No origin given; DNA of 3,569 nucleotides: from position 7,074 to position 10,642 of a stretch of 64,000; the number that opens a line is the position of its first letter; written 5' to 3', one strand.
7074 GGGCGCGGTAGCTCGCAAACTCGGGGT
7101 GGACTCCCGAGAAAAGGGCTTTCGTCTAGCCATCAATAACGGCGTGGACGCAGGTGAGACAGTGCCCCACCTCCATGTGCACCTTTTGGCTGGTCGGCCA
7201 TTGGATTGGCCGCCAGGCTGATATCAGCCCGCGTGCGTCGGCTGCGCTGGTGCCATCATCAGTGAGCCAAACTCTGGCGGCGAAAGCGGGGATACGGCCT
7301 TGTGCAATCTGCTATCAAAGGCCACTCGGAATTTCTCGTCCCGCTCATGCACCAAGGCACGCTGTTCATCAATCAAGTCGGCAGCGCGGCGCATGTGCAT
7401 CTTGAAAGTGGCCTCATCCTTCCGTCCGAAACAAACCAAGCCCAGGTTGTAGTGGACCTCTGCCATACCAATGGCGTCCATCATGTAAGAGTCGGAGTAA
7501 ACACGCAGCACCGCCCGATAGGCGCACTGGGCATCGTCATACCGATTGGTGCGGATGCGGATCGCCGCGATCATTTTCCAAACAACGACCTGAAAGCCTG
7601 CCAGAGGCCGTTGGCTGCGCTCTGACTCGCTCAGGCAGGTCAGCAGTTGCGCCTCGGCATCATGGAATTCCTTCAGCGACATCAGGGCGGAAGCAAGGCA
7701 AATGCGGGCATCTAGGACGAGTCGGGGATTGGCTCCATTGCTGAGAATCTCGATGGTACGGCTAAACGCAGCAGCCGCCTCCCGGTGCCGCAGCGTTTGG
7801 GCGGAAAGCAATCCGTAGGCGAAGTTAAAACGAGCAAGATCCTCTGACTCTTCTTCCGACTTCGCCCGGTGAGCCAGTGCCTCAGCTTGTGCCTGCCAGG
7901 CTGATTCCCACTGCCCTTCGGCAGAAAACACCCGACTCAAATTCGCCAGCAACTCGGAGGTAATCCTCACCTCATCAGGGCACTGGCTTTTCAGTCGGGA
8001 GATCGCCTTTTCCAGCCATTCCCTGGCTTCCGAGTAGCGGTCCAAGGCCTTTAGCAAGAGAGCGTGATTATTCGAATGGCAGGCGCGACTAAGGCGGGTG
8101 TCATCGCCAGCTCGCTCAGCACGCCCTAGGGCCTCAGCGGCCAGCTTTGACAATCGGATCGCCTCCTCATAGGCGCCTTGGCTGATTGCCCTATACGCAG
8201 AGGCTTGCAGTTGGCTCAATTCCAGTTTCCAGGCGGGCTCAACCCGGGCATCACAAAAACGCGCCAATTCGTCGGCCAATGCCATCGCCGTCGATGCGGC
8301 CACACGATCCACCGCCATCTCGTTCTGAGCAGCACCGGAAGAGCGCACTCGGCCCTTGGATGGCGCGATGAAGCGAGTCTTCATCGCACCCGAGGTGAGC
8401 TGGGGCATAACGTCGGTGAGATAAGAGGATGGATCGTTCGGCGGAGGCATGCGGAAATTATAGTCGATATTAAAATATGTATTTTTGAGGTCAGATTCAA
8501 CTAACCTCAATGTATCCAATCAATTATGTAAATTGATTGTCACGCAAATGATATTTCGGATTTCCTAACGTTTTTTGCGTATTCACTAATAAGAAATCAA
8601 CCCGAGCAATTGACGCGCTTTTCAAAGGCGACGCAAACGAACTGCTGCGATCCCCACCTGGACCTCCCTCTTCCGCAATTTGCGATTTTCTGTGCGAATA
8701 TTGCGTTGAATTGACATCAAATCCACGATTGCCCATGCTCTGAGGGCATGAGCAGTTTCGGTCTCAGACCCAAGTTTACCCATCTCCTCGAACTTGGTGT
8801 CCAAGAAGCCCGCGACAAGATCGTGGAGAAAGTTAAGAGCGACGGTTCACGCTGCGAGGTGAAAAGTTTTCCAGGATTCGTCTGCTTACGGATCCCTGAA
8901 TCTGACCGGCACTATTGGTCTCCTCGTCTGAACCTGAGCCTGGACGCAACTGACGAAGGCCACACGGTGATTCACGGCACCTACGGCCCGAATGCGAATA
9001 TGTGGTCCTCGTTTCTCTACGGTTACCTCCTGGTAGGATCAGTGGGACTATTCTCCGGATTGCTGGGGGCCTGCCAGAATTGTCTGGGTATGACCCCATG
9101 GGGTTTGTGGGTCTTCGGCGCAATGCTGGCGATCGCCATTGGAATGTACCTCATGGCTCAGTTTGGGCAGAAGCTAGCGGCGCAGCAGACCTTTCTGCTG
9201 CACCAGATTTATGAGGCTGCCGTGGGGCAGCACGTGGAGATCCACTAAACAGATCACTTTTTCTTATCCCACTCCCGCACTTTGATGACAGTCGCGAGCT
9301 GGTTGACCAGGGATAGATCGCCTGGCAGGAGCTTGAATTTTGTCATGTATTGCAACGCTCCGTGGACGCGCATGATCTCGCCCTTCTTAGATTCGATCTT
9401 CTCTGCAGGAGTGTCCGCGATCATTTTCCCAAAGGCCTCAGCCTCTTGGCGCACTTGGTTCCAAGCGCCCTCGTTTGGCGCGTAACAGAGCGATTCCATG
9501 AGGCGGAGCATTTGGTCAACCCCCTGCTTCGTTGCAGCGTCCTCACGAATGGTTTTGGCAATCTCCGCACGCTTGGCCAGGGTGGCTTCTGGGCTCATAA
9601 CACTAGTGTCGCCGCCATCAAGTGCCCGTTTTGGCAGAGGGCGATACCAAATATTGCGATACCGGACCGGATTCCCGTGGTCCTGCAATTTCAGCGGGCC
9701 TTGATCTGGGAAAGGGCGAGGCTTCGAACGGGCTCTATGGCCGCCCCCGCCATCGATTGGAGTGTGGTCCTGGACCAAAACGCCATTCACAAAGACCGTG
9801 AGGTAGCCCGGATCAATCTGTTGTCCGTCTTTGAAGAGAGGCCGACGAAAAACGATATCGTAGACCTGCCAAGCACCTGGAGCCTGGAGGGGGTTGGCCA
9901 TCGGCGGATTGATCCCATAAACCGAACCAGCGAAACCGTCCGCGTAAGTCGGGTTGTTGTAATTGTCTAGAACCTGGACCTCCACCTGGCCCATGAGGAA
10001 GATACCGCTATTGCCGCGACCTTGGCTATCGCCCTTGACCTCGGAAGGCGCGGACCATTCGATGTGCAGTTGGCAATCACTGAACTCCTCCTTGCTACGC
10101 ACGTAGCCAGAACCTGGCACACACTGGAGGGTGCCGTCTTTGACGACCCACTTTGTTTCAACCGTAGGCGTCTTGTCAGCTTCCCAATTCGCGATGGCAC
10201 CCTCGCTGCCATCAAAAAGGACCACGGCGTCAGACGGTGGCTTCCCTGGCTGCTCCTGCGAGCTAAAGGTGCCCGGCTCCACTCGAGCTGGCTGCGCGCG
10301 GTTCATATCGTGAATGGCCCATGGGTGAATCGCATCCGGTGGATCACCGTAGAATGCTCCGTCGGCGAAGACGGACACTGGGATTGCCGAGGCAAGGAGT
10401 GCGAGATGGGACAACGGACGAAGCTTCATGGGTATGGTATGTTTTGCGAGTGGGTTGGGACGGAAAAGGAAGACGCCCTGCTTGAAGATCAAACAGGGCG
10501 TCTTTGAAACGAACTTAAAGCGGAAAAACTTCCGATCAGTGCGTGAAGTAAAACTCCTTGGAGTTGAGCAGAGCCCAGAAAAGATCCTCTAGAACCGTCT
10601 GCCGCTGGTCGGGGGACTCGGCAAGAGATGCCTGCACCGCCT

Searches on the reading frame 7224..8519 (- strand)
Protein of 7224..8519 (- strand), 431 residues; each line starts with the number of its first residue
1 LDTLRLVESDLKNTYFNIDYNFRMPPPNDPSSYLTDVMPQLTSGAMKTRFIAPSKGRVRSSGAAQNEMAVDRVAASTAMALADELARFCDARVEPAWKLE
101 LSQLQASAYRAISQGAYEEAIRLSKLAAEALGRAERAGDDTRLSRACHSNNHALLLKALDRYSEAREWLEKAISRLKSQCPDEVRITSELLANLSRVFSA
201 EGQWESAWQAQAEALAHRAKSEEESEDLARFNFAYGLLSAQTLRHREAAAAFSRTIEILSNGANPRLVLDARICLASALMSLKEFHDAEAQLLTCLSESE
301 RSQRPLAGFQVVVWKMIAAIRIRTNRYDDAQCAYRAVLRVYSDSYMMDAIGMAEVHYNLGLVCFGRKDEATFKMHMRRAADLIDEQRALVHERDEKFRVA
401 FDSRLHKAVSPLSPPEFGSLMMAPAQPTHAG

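Call 5: search_protein_families(library=pfam, proteins=[window:7224-8519:-], max_evalue=0.01)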
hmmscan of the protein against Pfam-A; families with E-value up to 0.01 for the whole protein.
window:7224-8519:- (431 aa): 7 families
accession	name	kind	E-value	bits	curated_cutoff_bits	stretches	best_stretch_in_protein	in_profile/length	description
PF13424.12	TPR_12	-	3.6e-11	43.5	30.1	2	114-177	16-76/77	Tetratricopeptide repeat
PF07719.23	TPR_2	-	6.3e-07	29.5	27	0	153-174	8-29/34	Tetratricopeptide repeat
PF00515.34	TPR_1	-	6.6e-07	29.3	27.8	0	153-174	8-29/34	Tetratricopeptide repeat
PF13181.12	TPR_8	-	2.7e-05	24.4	25.7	0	151-174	6-29/34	Tetratricopeptide repeat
PF13374.12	TPR_10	-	0.00071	20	27.5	0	150-175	6-31/42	Tetratricopeptide repeat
PF25068.1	ARM_TT21_4th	-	0.0015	19.2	30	0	272-330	35-92/153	Tetratricopeptide repeat protein 21 forth ARM domain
PF13176.12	TPR_7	-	0.006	17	27.9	0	105-123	5-21/36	Tetratricopeptide repeat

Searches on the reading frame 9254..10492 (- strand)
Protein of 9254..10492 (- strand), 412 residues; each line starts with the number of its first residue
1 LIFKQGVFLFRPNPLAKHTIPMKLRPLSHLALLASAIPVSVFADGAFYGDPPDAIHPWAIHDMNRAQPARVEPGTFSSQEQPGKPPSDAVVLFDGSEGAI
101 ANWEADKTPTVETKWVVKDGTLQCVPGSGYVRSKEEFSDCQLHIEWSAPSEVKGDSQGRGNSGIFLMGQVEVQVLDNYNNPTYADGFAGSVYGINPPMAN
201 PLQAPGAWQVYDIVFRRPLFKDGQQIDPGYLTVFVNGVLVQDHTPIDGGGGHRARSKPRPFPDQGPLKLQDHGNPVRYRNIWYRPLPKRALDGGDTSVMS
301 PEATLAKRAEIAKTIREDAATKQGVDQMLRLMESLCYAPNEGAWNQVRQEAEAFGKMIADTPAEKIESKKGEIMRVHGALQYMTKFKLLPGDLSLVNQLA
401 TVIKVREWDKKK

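Call 5: search_protein_families(library=pfam, proteins=[window:9254-10492:-], max_evalue=0.01)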
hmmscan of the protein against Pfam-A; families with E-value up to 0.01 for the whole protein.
window:9254-10492:- (412 aa): 1 family
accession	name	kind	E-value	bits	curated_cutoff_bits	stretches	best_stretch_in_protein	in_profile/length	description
PF06439.18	3keto-disac_hyd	-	2.4e-39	135.7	26.8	1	89-283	2-186/187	3-keto-disaccharide hydrolase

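Call 64: search_protein_families(library=ncbifam, proteins=[window:9254-10429:-], max_evalue=0.001)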
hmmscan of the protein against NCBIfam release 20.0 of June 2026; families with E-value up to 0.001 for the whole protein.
window:9254-10429:- (391 aa): 0 families
